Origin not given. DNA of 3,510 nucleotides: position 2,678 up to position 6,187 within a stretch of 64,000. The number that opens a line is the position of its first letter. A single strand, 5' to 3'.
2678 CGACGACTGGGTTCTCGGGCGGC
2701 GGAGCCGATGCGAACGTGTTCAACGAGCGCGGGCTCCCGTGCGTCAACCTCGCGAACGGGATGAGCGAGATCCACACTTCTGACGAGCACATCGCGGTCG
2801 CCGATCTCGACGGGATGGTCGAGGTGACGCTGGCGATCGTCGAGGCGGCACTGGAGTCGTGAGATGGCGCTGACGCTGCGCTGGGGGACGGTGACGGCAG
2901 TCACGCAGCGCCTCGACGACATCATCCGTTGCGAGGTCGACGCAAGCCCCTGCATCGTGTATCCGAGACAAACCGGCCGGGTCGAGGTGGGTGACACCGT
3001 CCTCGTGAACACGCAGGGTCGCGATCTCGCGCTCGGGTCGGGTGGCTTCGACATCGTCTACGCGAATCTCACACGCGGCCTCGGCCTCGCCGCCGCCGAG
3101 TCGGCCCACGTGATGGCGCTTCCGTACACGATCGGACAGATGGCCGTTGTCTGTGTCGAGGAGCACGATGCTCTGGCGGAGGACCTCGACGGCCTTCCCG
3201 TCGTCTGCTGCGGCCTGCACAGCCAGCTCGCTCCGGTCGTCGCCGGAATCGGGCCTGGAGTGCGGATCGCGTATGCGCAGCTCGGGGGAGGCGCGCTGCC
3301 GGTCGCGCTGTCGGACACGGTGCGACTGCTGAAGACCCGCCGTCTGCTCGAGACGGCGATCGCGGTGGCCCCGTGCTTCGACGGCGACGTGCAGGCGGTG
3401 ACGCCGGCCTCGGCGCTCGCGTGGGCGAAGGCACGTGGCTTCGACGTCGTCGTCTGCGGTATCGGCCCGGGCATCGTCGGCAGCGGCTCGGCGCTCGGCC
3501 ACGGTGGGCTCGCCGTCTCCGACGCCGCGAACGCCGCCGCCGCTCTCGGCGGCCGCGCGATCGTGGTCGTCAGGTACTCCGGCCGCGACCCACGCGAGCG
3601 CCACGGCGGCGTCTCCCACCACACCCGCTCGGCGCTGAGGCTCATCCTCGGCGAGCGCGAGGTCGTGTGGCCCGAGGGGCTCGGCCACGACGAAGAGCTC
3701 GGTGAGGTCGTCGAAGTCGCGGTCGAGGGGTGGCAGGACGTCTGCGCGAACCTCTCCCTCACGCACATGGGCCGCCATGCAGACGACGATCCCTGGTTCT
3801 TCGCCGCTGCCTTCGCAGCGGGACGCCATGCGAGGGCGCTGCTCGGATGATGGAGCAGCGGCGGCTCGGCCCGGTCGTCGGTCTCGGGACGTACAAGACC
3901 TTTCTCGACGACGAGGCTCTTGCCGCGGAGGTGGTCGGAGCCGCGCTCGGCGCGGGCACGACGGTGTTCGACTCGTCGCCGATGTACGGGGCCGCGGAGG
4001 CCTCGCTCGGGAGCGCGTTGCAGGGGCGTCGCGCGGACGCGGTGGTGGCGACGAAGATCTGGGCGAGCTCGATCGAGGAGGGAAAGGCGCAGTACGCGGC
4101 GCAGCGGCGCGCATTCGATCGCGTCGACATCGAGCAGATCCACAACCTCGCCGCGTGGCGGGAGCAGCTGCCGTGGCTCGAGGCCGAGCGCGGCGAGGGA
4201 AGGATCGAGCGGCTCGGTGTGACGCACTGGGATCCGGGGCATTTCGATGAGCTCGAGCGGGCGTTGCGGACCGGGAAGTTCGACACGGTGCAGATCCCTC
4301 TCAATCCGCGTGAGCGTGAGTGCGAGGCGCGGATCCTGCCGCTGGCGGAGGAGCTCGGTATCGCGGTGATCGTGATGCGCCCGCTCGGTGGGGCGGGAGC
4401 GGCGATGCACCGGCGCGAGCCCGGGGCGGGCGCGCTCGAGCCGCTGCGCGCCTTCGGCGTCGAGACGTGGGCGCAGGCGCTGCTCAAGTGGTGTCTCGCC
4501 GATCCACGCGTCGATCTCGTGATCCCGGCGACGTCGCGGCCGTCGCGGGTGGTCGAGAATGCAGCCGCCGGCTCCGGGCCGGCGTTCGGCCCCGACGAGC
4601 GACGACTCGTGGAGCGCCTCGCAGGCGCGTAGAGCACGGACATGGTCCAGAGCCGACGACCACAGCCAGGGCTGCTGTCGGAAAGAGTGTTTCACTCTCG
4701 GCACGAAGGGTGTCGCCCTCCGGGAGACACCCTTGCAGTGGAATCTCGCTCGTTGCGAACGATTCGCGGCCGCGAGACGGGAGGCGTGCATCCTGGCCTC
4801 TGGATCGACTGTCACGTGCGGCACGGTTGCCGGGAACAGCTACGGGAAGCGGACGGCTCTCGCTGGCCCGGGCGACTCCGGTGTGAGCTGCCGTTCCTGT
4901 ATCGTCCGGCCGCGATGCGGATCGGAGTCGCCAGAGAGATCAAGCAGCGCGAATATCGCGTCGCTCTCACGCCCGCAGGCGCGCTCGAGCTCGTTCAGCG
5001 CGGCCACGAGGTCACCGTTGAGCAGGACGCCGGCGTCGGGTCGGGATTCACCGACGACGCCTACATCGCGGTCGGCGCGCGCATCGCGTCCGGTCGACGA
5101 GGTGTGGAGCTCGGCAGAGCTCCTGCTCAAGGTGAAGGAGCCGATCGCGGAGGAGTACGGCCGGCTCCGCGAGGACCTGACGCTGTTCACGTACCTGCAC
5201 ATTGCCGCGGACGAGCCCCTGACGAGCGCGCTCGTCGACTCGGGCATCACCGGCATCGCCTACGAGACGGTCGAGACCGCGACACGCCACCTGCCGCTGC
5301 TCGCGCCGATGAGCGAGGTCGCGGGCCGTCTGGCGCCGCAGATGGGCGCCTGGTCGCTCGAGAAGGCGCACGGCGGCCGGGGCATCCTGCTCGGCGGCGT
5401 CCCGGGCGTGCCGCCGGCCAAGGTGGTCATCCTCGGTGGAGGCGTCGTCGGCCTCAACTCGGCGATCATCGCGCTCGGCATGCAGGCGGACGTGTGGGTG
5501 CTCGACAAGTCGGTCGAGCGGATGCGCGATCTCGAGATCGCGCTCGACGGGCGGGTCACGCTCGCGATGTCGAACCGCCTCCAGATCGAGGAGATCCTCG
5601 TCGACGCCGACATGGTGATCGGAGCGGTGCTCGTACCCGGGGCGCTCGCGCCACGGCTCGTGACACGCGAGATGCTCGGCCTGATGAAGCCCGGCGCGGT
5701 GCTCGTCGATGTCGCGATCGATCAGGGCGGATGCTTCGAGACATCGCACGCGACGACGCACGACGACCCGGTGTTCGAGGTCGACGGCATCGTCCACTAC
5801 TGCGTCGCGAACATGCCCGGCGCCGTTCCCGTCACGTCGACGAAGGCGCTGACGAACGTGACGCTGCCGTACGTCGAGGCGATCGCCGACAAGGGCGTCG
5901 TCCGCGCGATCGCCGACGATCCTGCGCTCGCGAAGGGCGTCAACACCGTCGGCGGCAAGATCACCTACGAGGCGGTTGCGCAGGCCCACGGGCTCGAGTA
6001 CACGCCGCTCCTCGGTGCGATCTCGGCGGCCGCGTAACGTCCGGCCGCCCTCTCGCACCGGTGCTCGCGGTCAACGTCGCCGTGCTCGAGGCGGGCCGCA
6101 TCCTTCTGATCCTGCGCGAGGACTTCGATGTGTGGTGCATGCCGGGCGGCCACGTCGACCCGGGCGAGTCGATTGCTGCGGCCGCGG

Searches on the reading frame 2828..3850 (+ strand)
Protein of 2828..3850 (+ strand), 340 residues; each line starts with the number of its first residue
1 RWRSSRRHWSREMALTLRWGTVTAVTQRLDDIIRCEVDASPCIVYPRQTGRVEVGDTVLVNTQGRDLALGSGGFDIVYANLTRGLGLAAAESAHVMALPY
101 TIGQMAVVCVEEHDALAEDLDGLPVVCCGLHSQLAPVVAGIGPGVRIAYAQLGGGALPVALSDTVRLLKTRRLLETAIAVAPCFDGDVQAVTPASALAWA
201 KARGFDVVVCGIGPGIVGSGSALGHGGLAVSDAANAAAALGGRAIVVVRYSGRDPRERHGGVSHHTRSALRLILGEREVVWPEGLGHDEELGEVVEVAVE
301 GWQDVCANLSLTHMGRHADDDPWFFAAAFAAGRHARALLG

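Call 11: search_protein_families(library=pfam, proteins=[window:2828-3850:+], max_evalue=0.001)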
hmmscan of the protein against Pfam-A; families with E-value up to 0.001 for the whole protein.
window:2828-3850:+ (340 aa): 1 family
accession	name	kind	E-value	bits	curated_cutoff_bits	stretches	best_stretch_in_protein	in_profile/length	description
PF12982.12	DUF3866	-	1.9e-70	238.1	25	1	43-332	3-318/318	Protein of unknown function (DUF3866)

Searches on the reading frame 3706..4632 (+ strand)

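Call 11: search_protein_families(library=pfam, proteins=[window:3706-4632:+], max_evalue=0.001)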
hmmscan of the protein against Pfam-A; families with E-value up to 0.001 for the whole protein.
window:3706-4632:+ (308 aa): 1 family
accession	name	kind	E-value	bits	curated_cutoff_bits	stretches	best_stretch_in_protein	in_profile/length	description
PF00248.27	Aldo_ket_red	-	6.5e-24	84.9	24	1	58-289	2-274/291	Aldo/keto reductase family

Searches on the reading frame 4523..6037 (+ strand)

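Call 11: search_protein_families(library=pfam, proteins=[window:4523-6037:+], max_evalue=0.001)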
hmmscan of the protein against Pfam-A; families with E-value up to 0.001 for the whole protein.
window:4523-6037:+ (504 aa): 3 families
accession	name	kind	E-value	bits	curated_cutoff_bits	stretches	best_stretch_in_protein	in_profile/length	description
PF01262.27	AlaDh_PNT_C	-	3.4e-83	278.7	23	1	271-482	1-213/214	Alanine dehydrogenase/PNT, C-terminal domain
PF05222.21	AlaDh_PNT_N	-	1.9e-20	73.9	30.4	1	192-267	59-136/136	Alanine dehydrogenase/PNT, N-terminal domain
PF02826.25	2-Hacid_dh_C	-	0.00011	22.1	25.1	1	299-398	37-127/178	D-isomer specific 2-hydroxyacid dehydrogenase, NAD binding domain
